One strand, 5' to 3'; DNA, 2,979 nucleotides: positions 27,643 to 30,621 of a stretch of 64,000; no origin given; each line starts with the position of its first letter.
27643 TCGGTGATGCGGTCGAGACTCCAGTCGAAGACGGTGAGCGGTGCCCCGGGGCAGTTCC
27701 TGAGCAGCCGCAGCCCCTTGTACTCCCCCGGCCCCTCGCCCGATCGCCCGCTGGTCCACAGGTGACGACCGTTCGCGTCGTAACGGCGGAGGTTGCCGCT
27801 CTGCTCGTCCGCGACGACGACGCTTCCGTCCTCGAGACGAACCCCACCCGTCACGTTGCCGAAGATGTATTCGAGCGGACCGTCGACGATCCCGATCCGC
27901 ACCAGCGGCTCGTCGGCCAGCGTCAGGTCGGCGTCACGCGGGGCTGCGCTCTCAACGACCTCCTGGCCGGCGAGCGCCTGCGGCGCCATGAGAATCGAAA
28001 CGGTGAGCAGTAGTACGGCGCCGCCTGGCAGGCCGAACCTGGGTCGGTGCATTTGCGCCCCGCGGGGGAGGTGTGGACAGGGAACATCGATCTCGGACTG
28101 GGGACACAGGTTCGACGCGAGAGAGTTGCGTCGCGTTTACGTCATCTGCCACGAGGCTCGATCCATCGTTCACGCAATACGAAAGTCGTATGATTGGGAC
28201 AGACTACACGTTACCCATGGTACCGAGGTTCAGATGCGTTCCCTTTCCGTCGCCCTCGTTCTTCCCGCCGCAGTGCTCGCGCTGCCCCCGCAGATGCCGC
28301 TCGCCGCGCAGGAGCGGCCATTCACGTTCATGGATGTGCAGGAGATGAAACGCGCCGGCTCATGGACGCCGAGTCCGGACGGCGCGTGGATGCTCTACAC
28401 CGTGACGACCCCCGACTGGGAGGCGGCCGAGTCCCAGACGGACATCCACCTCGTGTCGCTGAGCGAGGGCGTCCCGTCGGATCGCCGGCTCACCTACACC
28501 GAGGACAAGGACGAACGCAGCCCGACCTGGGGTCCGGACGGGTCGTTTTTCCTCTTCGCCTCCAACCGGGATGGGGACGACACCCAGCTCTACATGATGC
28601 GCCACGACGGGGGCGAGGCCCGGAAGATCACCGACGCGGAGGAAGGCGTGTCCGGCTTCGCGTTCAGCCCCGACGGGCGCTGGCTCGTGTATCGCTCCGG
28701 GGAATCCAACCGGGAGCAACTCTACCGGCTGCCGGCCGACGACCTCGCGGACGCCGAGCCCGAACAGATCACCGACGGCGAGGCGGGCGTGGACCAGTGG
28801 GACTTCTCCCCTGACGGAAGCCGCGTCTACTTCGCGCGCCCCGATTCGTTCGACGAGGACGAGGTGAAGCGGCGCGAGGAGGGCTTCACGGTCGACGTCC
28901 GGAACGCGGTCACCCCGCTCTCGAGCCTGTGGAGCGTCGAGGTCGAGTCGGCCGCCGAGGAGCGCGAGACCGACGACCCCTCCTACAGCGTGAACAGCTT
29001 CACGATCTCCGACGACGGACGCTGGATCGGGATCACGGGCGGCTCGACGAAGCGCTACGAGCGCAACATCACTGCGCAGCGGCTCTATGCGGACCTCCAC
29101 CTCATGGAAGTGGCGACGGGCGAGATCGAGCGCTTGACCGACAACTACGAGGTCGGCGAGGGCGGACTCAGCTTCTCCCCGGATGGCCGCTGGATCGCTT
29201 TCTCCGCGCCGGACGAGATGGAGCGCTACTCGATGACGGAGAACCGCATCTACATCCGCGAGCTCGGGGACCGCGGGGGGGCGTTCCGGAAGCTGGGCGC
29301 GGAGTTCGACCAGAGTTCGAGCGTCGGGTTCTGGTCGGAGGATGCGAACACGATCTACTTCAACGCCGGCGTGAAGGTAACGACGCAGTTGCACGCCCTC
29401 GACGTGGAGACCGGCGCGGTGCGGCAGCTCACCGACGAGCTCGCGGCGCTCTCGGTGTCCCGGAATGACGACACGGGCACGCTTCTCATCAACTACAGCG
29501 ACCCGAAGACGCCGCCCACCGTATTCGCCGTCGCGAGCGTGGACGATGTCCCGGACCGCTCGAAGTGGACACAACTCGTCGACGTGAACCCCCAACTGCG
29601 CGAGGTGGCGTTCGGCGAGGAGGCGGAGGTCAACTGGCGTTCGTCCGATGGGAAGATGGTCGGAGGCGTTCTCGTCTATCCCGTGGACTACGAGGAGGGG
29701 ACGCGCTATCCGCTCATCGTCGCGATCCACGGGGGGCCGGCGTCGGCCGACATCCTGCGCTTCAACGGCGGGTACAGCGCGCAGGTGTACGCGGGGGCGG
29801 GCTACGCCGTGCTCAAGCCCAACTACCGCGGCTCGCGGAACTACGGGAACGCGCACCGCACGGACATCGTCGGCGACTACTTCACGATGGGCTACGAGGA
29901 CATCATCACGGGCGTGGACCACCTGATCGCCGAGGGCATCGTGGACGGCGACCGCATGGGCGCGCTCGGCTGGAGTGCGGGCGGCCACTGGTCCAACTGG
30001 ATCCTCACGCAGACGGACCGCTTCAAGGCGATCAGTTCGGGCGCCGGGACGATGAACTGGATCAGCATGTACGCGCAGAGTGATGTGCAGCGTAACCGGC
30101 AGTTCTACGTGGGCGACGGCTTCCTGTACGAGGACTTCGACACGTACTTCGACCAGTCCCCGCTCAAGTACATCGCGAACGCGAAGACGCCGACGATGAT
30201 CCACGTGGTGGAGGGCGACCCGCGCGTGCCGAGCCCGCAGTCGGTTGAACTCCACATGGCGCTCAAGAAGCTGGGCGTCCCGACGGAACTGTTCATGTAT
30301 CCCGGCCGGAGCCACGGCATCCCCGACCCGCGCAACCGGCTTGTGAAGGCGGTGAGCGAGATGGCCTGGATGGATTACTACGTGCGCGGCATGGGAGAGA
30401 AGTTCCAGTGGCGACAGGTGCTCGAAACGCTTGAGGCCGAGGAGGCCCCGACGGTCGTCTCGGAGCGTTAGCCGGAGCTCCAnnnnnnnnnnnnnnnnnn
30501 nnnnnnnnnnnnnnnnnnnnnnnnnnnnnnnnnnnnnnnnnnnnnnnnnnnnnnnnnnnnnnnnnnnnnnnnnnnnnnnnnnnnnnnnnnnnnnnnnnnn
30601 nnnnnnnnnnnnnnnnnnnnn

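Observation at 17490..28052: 10.5-kb co-directional envelope cluster bracketed by two paralogous NHL 6-bladed beta-propeller genes, with a third, frameshifted copy elsewhere in the window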

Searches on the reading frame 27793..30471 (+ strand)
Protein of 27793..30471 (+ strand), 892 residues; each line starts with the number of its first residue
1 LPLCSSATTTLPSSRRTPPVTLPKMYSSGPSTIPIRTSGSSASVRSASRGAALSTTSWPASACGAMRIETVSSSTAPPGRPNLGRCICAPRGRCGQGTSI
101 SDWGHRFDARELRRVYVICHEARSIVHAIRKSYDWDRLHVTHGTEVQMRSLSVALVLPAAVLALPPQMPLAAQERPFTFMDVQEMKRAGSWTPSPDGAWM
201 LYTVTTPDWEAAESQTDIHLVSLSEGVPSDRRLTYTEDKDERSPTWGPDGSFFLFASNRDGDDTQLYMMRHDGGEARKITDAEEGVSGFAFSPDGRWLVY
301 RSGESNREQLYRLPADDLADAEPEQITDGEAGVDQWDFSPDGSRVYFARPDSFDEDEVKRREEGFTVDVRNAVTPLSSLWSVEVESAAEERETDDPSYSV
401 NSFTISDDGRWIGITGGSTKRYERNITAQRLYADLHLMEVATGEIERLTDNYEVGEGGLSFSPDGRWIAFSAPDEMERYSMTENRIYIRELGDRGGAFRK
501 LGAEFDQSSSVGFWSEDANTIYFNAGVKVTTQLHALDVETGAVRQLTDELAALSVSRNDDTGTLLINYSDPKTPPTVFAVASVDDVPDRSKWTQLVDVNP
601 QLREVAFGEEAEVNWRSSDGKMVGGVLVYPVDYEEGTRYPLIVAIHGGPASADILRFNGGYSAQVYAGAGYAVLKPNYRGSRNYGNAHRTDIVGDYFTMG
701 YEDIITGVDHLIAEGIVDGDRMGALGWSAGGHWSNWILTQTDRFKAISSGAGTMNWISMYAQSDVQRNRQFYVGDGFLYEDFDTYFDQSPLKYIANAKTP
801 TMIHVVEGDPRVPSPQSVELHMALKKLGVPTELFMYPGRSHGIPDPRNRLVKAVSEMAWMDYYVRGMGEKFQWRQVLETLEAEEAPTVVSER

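Call 66: search_protein_families(library=pfam, proteins=[window:27793-30471:+], max_evalue=0.001)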
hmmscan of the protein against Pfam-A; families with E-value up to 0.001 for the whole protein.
window:27793-30471:+ (892 aa): 7 families
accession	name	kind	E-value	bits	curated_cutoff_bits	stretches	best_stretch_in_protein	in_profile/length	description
PF00326.27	Peptidase_S9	-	1.1e-42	146.4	22.6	1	662-864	6-210/213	Prolyl oligopeptidase family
PF07676.18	PD40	-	1.7e-20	72.8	20.9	1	232-267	3-37/38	WD40-like Beta Propeller Repeat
PF20434.5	BD-FAE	-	1e-11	45.2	26.8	1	635-824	9-215/215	BD-FAE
PF00930.27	DPPIV_N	-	6.6e-10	38.7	22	0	229-343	227-341/354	Dipeptidyl peptidase IV (DPP IV) N-terminal region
PF01738.24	DLH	-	1.1e-07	32.1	21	1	666-860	37-207/217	Dienelactone hydrolase family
PF02897.21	Peptidase_S9_N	-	5.9e-07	29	24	0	189-351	127-296/414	Prolyl oligopeptidase, N-terminal beta-propeller domain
PF00400.38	WD40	-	1.3e-05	25.9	27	0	283-299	11-27/39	WD domain, G-beta repeat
